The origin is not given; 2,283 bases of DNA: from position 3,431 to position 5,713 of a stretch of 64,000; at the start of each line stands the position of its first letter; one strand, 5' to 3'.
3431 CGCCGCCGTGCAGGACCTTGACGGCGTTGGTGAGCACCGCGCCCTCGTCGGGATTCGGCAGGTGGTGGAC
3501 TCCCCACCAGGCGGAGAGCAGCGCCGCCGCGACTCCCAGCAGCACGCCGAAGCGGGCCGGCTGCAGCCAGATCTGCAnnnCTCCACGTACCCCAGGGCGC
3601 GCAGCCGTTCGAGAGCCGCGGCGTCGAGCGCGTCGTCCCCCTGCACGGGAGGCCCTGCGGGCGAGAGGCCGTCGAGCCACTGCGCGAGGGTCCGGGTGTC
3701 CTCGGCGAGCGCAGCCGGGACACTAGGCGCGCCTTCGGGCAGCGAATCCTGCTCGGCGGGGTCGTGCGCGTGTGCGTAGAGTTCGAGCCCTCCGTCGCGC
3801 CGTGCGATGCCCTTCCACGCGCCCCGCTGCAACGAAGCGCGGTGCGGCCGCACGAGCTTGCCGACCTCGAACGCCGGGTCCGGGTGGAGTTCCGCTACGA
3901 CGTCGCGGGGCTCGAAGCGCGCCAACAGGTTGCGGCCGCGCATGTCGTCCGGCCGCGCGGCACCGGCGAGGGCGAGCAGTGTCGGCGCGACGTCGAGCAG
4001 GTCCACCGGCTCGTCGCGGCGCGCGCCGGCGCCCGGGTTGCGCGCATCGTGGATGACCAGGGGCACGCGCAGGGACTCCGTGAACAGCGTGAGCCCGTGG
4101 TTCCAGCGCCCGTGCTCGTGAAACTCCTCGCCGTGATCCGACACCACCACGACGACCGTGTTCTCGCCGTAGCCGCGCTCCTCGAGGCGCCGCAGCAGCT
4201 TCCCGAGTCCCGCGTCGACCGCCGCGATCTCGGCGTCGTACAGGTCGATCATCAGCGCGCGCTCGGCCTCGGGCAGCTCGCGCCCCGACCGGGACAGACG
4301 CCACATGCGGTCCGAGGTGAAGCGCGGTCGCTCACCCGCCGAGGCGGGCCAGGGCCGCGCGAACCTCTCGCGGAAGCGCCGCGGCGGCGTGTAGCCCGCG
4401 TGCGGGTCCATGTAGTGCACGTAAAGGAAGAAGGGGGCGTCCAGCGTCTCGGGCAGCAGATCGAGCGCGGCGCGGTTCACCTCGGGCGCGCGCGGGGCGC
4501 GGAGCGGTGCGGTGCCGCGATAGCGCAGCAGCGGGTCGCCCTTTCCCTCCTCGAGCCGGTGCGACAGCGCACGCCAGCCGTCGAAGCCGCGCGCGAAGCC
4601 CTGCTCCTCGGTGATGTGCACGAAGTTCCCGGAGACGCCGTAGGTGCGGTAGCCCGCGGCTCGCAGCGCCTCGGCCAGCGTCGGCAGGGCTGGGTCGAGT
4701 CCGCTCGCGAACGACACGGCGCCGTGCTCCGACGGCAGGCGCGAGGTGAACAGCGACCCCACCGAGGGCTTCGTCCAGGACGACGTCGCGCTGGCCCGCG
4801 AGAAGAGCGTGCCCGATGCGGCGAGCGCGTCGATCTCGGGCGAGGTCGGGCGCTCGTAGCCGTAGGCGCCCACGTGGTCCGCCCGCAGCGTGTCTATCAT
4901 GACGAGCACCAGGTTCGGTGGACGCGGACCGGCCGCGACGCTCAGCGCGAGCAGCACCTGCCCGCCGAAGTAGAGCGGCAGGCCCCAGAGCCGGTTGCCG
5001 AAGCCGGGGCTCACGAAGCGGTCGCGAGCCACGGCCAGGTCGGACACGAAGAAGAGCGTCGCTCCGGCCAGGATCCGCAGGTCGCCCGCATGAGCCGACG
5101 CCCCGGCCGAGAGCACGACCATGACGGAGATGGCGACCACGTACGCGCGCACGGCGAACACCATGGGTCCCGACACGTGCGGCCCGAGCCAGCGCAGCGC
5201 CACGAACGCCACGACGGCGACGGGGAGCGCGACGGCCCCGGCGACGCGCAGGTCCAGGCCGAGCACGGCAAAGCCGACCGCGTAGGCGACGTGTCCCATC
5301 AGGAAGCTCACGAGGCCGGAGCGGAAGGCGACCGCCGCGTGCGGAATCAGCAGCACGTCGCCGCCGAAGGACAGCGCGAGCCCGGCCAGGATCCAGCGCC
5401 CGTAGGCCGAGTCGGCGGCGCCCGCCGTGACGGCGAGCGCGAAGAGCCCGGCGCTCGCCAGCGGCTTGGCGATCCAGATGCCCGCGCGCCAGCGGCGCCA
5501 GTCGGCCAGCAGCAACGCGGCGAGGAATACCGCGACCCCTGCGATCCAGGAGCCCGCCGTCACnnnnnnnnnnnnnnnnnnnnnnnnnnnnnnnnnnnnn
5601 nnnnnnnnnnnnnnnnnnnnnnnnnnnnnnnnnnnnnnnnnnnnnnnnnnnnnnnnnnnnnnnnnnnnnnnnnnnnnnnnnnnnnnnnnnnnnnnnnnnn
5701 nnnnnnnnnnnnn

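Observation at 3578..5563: Unusual fusion of a YhhN (lysoplasmalogenase/TMEM86-like) membrane domain to a sulfatase/phosphotransferase-superfamily domain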

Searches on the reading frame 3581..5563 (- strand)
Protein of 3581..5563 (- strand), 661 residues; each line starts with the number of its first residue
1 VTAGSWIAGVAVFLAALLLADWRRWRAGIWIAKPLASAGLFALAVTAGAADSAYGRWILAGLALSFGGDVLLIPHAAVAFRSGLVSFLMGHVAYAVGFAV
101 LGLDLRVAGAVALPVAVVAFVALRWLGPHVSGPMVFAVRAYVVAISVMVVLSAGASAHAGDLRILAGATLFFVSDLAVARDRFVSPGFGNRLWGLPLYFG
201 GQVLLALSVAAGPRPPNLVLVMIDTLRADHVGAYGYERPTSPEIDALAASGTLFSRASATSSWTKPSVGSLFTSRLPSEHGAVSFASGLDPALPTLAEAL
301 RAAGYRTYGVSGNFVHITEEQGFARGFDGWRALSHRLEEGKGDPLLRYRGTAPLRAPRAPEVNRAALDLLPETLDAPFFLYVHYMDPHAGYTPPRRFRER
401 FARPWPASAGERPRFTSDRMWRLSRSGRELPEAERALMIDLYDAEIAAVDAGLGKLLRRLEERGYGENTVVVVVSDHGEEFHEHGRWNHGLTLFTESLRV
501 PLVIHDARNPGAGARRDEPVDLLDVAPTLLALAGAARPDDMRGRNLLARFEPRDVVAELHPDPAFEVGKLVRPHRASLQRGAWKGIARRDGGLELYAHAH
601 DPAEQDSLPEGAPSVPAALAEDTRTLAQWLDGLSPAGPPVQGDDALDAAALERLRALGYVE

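Call 6: search_protein_families(library=pfam, proteins=[window:3581-5563:-], max_evalue=0.01)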
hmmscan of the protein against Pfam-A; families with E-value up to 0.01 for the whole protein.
window:3581-5563:- (661 aa): 6 families
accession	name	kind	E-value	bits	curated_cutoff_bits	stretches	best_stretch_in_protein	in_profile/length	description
PF00884.28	Sulfatase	-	8.6e-54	183.3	25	1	216-535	1-301/301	Sulfatase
PF07947.19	YhhN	-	1.7e-33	116.3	25.6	1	30-209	3-182/182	YhhN family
PF01663.27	Phosphodiest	-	1.1e-10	42.1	23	1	442-478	184-220/342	Type I phosphodiesterase / nucleotide pyrophosphatase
PF16347.10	SGSH_C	-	6.5e-08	33.3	29.3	1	483-550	2-68/154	N-sulphoglucosamine sulphohydrolase, C-terminal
PF07394.17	DUF1501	-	0.00014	21.6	27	1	445-483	267-305/390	Protein of unknown function (DUF1501)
PF02995.22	DUF229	-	0.00038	19.7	25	1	446-490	310-354/496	Protein of unknown function (DUF229)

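Call 7: search_protein_families(library=ncbifam, proteins=[window:3581-5563:-], max_evalue=0.01)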
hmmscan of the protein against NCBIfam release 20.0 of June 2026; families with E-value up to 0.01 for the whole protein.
window:3581-5563:- (661 aa): 22 families
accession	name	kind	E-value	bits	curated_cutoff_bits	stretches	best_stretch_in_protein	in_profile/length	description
NF010322.0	PRK13759.1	equivalog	1e-40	139.7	481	2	375-550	199-380/486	arylsulfatase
TIGR03417.1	chol_sulfatase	equivalog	1.5e-36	126.3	433.45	2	371-611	178-422/500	choline-sulfatase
NF045661.1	HdlasePehA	equivalog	9.1e-26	90.5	900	2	427-548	269-390/506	phosphoric/sulfuric ester hydrolase PehA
NF052527.1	Mn_arylsulf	exception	2.7e-17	62.8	850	2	376-539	198-365/479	manganese-dependent arylsulfatase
NF028537.1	P_eth_NH2_trans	domain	2.6e-11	42.7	500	2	428-491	399-462/527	phosphoethanolamine--lipid A transferase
NF007160.0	PRK09598.1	equivalog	2.5e-08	32.7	561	2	429-491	393-453/523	phosphoethanolamine--lipid A transferase EptA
NF000465.1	polymyxin_MCR1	exception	2.7e-08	33.2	1100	1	215-273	237-294/541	MCR-1 family phosphoethanolamine--lipid A transferase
NF007933.0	PRK10649.1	subfamily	1.4e-07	30.5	404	1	210-311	231-328/577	phosphoethanolamine transferase CptA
NF038075.1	fam_STM4013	hypoth_equivalog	1.7e-07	31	250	1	444-492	202-247/261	STM4013/SEN3800 family hydrolase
NF033670.1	polymyxin_MCR6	exception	2.3e-07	30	1235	1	426-492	413-479/538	MCR-6 family phosphoethanolamine--lipid A transferase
NF033463.1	polymyxin_MCR5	exception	5.4e-07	28.6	1250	1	212-265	236-287/547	MCR-5 family phosphoethanolamine--lipid A transferase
NF012159.0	polymyxin_MCR2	exception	1e-06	27.8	1200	0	426-492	413-479/538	MCR-2 family phosphoethanolamine--lipid A transferase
NF047438.1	polymyxin_MCR12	exception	2.1e-06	26.4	1200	0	440-494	421-475/548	MCR-12 family phosphoethanolamine--lipid A transferase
NF008593.0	PRK11560.1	equivalog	5.6e-06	24.9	493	0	218-246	250-278/563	kdo(2)-lipid A phosphoethanolamine 7''-transferase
NF008619.0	PRK11598.1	equivalog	6.9e-06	24.8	660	1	432-492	411-471/546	phosphoethanolamine transferase EptA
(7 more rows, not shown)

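Call 8: find_homologous_proteins(query=window:3581-5563:-, max_evalue=0.00001)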
Query window:3581-5563:- (661 aa): 1502 proteins with E <= 0.00001 among 8000 candidates; the best 120 are listed.
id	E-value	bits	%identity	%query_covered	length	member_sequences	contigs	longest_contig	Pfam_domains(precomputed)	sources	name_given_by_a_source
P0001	0.0e+0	1463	100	100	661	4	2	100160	PF07947.20,PF01663.28,PF16347.11,PF00884.29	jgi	-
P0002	3.2e-241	821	64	96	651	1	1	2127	PF07947.20,PF01663.28,PF16347.11,PF00884.29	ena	-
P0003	1.2e-224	766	60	99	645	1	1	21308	PF07947.20,PF01663.28,PF16347.11,PF00884.29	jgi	jgi:arylsulfatase A-like enzyme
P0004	2.0e-133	464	57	70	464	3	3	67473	PF01663.28,PF16347.11,PF00884.29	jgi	jgi:arylsulfatase A-like enzyme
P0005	1.0e-130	455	54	69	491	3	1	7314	PF01663.28,PF00884.29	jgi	jgi:arylsulfatase A-like enzyme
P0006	6.5e-130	453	53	68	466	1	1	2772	PF01663.28,PF16347.11,PF00884.29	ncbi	-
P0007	9.2e-130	452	53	70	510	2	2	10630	PF01663.28,PF00884.29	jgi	jgi:arylsulfatase A-like enzyme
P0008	2.2e-129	451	55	68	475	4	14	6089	PF01663.28,PF16347.11,PF00884.29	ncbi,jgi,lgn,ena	-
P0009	3.2e-129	450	53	69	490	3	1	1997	PF01663.28,PF00884.29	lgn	-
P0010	2.1e-128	448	53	69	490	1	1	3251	PF01663.28,PF00884.29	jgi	jgi:arylsulfatase A-like enzyme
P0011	4.7e-128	447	55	68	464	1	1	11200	PF01663.28,PF16347.11,PF00884.29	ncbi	ncbi:MAG: sulfatase [Myxococcota bacterium]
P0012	8.6e-128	446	55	68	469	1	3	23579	PF01663.28,PF16347.11,PF00884.29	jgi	jgi:arylsulfatase A-like enzyme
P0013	1.0e-127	445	54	61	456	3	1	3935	PF01663.28,PF16347.11,PF00884.29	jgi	-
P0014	1.1e-127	445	56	67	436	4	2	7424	PF01663.28,PF00884.29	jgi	jgi:arylsulfatase A-like enzyme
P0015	2.2e-127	444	51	69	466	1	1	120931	PF01663.28,PF16347.11,PF00884.29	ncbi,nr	ncbi:sulfatase [Myxococcota bacterium]|nr:sulfatase [Myxococcota bacterium]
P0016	2.1e-126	441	52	69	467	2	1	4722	PF01663.28,PF00884.29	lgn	-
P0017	3.8e-126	440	53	69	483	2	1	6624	PF01663.28,PF00884.29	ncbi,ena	-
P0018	6.4e-126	440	55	68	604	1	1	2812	PF01663.28,PF16347.11,PF00884.29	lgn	-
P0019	1.1e-124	435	50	69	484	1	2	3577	PF01663.28,PF16347.11,PF00884.29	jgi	jgi:arylsulfatase A-like enzyme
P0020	1.3e-124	435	53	69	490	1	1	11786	PF01663.28,PF00884.29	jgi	-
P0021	1.8e-124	435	53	70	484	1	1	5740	PF01663.28,PF00884.29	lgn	-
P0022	3.4e-124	434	54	66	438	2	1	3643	PF01663.28,PF16347.11,PF00884.29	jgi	jgi:arylsulfatase A-like enzyme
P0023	5.1e-124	433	51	69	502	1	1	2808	PF01663.28,PF16347.11,PF00884.29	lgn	-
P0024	7.6e-124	433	51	70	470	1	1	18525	PF01663.28,PF00884.29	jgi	-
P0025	1.6e-123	432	51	75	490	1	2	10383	PF01663.28,PF16347.11,PF00884.29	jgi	jgi:arylsulfatase A-like enzyme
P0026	1.8e-123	431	52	67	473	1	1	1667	PF01663.28,PF16347.11,PF00884.29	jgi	jgi:arylsulfatase A-like enzyme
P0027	2.4e-123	431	51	71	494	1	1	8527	PF01663.28,PF00884.29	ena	-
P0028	8.4e-123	429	51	69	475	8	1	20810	PF01663.28,PF00884.29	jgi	jgi:arylsulfatase A-like enzyme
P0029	9.7e-123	429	52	68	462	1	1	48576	PF01663.28,PF00884.29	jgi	jgi:arylsulfatase A-like enzyme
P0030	1.0e-122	429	57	61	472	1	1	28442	PF01663.28,PF16347.11,PF00884.29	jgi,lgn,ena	-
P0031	1.1e-122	429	52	70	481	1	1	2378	PF01663.28,PF16347.11,PF00884.29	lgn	-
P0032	1.1e-122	429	53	68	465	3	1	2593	PF01663.28,PF00884.29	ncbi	-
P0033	3.3e-121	424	52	68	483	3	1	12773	PF01663.28,PF16347.11,PF00884.29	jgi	-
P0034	3.3e-121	424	52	68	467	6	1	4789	PF01663.28,PF16347.11,PF00884.29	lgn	-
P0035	4.6e-121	423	53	69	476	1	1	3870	PF01663.28,PF16347.11,PF00884.29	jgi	jgi:arylsulfatase A-like enzyme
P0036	7.6e-121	423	50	70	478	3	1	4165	PF01663.28,PF16347.11,PF00884.29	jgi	jgi:arylsulfatase A-like enzyme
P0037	7.7e-121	423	53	68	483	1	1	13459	PF01663.28,PF00884.29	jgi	jgi:arylsulfatase A-like enzyme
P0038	2.1e-120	421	51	67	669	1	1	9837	PF01663.28,PF00884.29,PF07719.24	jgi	jgi:arylsulfatase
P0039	4.4e-120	420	53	69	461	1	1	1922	PF01663.28,PF16347.11,PF00884.29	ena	-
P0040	9.5e-120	419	51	69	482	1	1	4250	PF01663.28,PF16347.11,PF00884.29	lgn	-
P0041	9.8e-120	419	51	67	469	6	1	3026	PF01663.28,PF16347.11,PF00884.29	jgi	-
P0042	2.3e-119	418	52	69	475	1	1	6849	PF01663.28,PF16347.11,PF00884.29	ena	-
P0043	7.4e-119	416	51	69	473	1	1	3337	PF01663.28,PF16347.11,PF00884.29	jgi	jgi:arylsulfatase A-like enzyme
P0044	9.4e-119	416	51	68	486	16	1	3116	PF01663.28,PF00884.29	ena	-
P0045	1.3e-118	415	53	67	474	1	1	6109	PF01663.28,PF16347.11,PF00884.29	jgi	jgi:arylsulfatase A-like enzyme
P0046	1.8e-118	415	51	67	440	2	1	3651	PF01663.28,PF00884.29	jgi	jgi:arylsulfatase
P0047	2.4e-118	414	50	67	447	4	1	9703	PF01663.28,PF16347.11,PF00884.29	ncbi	ncbi:MAG: sulfatase [Myxococcota bacterium]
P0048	3.4e-118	414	51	67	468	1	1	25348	PF01663.28,PF16347.11,PF00884.29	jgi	jgi:arylsulfatase A-like enzyme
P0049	3.6e-118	414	51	70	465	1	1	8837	PF01663.28,PF00884.29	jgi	jgi:arylsulfatase A-like enzyme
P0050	4.9e-118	413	54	68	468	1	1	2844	PF01663.28,PF16347.11,PF00884.29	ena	-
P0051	5.5e-118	413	51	70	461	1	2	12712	PF01663.28,PF00884.29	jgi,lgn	jgi:arylsulfatase A-like enzyme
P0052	6.6e-118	413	50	69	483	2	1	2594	PF01663.28,PF16347.11,PF00884.29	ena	-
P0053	7.8e-118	413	53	67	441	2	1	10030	PF02995.23,PF01663.28,PF00884.29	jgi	jgi:arylsulfatase A-like enzyme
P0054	8.1e-118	413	51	68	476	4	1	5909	PF01663.28,PF16347.11,PF00884.29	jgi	jgi:arylsulfatase A-like enzyme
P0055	2.2e-117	411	50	67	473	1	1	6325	PF01663.28,PF16347.11,PF00884.29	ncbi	-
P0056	2.7e-117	411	51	67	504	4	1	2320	PF01663.28,PF00884.29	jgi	jgi:arylsulfatase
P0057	3.5e-117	411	51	67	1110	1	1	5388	PF14559.13,PF01663.28,PF00884.29,PF07719.24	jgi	-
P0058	4.4e-117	410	51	69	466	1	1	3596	PF01663.28,PF00884.29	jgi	jgi:arylsulfatase A-like enzyme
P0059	5.6e-117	410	53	62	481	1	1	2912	PF01663.28,PF00884.29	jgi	jgi:arylsulfatase A-like enzyme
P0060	6.0e-117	410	53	68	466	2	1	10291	PF01663.28,PF16347.11,PF00884.29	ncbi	-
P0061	8.7e-117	409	51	68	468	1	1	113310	PF01663.28,PF00884.29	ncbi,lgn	-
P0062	1.4e-116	409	52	67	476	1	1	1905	PF01663.28,PF16347.11,PF00884.29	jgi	jgi:arylsulfatase A-like enzyme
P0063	1.4e-116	409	52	67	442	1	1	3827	PF01663.28,PF00884.29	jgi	jgi:arylsulfatase A-like enzyme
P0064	1.7e-116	408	51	68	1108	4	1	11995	PF01663.28,PF00884.29,PF13231.13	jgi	jgi:arylsulfatase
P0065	1.7e-116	408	51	68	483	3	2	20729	PF01663.28,PF16347.11,PF00884.29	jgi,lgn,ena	-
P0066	2.0e-116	408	53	62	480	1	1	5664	PF01663.28,PF00884.29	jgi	jgi:arylsulfatase A-like enzyme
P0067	5.1e-116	407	52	67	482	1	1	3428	PF01663.28,PF16347.11,PF00884.29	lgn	-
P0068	5.2e-116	407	51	66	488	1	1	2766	PF01663.28,PF16347.11,PF00884.29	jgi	jgi:arylsulfatase A-like enzyme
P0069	5.2e-116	407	51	69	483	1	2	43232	PF01663.28,PF16347.11,PF00884.29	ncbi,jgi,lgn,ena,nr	ncbi:MAG: sulfatase [Myxococcales bacterium]|nr:sulfatase [Myxococcales bacterium]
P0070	6.6e-116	406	52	68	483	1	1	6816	PF01663.28,PF16347.11,PF00884.29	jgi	jgi:arylsulfatase A-like enzyme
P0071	2.3e-115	405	51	68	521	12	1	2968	PF01663.28,PF00884.29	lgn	-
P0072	1.0e-114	402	51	68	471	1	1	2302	PF01663.28,PF00884.29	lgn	-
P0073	3.1e-114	401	52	67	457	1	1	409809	PF01663.28,PF00884.29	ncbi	-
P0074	9.1e-114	399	50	67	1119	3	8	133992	PF13181.13,PF01663.28,PF00884.29,PF07719.24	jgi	jgi:arylsulfatase A-like enzyme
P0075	1.0e-113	399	50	67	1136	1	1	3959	PF01663.28,PF00884.29,PF07719.24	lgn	-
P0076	1.2e-113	399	52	61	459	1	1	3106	PF01663.28,PF16347.11,PF00884.29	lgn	-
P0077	1.5e-113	399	49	68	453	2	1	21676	PF01663.28,PF00884.29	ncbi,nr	ncbi:MAG: hypothetical protein E4H03_00395 [Myxococcales bacterium]|nr:MAG: hypothetical protein E4H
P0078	1.6e-113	399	50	68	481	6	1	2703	PF01663.28,PF00884.29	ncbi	-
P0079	1.9e-113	398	51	67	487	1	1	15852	PF01663.28,PF00884.29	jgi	-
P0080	2.4e-113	398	51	68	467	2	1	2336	PF01663.28,PF00884.29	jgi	-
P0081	3.5e-113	397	50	69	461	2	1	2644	PF01663.28,PF00884.29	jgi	-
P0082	8.1e-113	396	46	74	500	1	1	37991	PF01663.28,PF00884.29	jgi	jgi:arylsulfatase A-like enzyme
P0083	8.9e-113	396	50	67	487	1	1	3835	PF01663.28,PF16347.11,PF00884.29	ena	-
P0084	3.7e-112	394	50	68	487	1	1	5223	PF01663.28,PF00884.29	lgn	-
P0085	4.9e-112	394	51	67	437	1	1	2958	PF01663.28,PF16347.11,PF00884.29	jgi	jgi:arylsulfatase A-like enzyme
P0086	7.2e-112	393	51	61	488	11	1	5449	PF01663.28,PF16347.11,PF00884.29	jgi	jgi:arylsulfatase A-like enzyme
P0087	8.9e-112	393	50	68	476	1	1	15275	PF01663.28,PF00884.29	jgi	jgi:arylsulfatase A-like enzyme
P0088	1.3e-111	392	47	68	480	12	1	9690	PF01663.28,PF16347.11,PF00884.29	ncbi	-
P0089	1.5e-111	392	52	68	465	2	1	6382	PF01663.28,PF16347.11,PF00884.29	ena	-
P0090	1.6e-111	392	49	67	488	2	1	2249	PF01663.28,PF00884.29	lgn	-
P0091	2.2e-111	391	52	67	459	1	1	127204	PF01663.28,PF00884.29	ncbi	-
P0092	2.3e-111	391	49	68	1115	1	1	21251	PF00515.35,PF01663.28,PF16347.11,PF00884.29,PF07719.24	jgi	jgi:arylsulfatase A-like enzyme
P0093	4.1e-111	391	50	67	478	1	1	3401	PF01663.28,PF00884.29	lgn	-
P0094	4.2e-111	391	51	67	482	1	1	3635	PF01663.28,PF16347.11,PF00884.29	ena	-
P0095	1.1e-110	389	50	68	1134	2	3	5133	PF13431.13,PF00515.35,PF01663.28,PF16347.11,PF00884.29,PF07719.24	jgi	-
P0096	1.1e-110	389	48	68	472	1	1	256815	PF01663.28,PF16347.11,PF00884.29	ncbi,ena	-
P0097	1.5e-110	389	50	68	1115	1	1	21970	PF00515.35,PF01663.28,PF00884.29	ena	-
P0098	5.1e-110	387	51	67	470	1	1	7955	PF01663.28,PF16347.11,PF00884.29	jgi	jgi:arylsulfatase A-like enzyme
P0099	1.0e-109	386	51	67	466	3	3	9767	PF01663.28,PF00884.29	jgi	jgi:arylsulfatase A-like enzyme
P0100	1.7e-109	385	51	68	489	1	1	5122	PF01663.28,PF16347.11,PF00884.29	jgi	jgi:arylsulfatase A-like enzyme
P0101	2.0e-109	385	49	67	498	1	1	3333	PF01663.28,PF16347.11,PF00884.29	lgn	-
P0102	2.1e-109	385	39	63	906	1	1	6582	PF01676.24,PF01663.28,PF16347.11,PF00884.29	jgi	-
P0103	2.7e-109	385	50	69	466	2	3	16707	PF01663.28,PF00884.29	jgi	jgi:arylsulfatase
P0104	2.9e-109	384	54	60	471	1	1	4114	PF01663.28,PF16347.11,PF00884.29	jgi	-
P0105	3.1e-109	384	50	67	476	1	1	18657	PF01663.28,PF16347.11,PF00884.29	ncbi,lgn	ncbi:MAG: sulfatase [Myxococcota bacterium]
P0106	3.3e-109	384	48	68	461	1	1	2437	PF01663.28,PF16347.11,PF00884.29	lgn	-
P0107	5.6e-109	384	48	70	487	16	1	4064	PF01663.28,PF00884.29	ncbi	-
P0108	2.5e-108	381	51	67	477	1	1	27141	PF01663.28,PF00884.29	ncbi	-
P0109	6.1e-108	380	52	66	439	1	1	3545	PF01663.28,PF16347.11,PF00884.29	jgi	jgi:arylsulfatase A-like enzyme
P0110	6.4e-108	380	51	69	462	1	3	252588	PF01663.28,PF00884.29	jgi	jgi:arylsulfatase A-like enzyme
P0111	1.2e-107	379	49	68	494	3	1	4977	PF01663.28,PF00884.29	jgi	jgi:arylsulfatase A-like enzyme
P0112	3.3e-107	378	48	68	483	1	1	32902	PF01663.28,PF16347.11,PF00884.29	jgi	jgi:arylsulfatase A-like enzyme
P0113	1.1e-106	376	50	64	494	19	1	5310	PF01663.28,PF00884.29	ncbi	-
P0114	2.3e-106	375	59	48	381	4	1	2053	PF01663.28,PF00884.29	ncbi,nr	ncbi:MAG: sulfatase [Acidobacteriota bacterium]|nr:sulfatase [Acidobacteriota bacterium]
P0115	2.7e-106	375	49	68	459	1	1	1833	PF01663.28,PF16347.11,PF00884.29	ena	-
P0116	3.8e-106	374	48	68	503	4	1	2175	PF01663.28,PF00884.29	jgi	jgi:arylsulfatase A-like enzyme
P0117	9.2e-106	373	49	69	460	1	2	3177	PF01663.28,PF16347.11,PF00884.29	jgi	-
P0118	9.8e-106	373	49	66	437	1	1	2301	PF01663.28,PF16347.11,PF00884.29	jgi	jgi:arylsulfatase A-like enzyme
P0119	1.1e-105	373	48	69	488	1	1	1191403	PF01663.28,PF00884.29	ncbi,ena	-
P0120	9.3e-105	370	47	67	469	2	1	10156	PF01663.28,PF00884.29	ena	-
